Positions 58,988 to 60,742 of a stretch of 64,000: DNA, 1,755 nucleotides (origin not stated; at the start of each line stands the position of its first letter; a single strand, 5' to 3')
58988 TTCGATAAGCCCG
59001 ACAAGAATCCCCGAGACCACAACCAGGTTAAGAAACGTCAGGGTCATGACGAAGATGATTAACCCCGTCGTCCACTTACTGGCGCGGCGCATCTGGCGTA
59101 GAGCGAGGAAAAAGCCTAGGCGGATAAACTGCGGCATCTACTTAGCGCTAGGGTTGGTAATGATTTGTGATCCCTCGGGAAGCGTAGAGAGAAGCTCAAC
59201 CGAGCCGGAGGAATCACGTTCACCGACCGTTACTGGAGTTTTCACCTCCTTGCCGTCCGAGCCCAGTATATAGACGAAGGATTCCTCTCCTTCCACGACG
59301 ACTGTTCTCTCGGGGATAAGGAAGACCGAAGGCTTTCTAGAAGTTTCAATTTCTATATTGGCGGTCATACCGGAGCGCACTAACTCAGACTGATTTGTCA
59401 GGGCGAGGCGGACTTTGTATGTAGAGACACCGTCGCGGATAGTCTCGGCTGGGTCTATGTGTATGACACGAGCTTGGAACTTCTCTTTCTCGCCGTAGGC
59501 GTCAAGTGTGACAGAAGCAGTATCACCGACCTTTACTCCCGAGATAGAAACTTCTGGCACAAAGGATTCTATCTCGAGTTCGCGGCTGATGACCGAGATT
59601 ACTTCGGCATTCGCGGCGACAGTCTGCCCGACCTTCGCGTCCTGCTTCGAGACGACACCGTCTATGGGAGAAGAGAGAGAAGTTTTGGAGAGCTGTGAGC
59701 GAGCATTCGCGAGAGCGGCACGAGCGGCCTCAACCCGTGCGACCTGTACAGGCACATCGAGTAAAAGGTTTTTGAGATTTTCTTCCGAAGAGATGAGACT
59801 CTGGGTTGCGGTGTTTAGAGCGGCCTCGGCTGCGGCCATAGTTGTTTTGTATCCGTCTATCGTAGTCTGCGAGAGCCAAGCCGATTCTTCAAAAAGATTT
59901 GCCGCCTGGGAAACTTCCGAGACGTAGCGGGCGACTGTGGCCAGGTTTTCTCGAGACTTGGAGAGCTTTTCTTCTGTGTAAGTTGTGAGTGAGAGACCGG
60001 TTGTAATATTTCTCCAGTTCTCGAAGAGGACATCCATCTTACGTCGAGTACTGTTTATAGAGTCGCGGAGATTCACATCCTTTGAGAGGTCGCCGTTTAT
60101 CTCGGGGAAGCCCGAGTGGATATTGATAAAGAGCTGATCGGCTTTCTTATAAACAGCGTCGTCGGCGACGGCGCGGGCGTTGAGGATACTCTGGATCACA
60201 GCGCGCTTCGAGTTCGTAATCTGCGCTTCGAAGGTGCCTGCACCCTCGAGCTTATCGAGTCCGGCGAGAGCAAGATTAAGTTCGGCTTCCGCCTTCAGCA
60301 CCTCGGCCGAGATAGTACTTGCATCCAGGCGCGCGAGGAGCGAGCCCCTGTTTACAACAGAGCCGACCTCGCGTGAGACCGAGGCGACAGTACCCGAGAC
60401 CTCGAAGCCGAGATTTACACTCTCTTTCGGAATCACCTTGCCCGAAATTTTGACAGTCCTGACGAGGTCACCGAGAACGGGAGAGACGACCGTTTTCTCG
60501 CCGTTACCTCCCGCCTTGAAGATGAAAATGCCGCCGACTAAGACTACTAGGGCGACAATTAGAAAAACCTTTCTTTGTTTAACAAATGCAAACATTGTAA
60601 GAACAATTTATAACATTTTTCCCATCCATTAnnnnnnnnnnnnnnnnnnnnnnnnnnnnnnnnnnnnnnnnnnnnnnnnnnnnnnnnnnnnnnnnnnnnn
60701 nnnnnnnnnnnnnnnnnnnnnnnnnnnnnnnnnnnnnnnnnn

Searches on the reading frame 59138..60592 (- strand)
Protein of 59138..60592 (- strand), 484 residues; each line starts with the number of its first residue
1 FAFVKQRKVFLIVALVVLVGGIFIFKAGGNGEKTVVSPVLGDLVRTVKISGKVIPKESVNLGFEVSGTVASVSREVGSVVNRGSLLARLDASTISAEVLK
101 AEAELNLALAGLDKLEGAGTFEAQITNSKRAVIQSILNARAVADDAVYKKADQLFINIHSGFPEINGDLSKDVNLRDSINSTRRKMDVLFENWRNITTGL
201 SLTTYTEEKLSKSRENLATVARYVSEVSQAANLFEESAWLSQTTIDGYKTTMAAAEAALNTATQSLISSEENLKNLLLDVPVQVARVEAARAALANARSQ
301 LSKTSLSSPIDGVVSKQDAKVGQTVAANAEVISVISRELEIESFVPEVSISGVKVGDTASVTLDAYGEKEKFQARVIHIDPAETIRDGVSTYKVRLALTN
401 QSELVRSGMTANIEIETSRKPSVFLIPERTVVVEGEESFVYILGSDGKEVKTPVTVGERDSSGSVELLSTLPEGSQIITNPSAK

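Call 69: search_protein_families(library=pfam, proteins=[window:59138-60592:-], max_evalue=0.001)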
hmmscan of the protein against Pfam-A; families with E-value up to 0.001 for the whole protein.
window:59138-60592:- (484 aa): 2 families
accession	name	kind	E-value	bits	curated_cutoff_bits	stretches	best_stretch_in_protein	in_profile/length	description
PF16576.10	HlyD_D23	-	1.2e-15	57.9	30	1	288-411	93-214/214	Barrel-sandwich domain of CusB or HlyD membrane-fusion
PF13437.12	HlyD_3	-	5e-15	56.6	22.2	1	306-407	2-105/106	HlyD family secretion protein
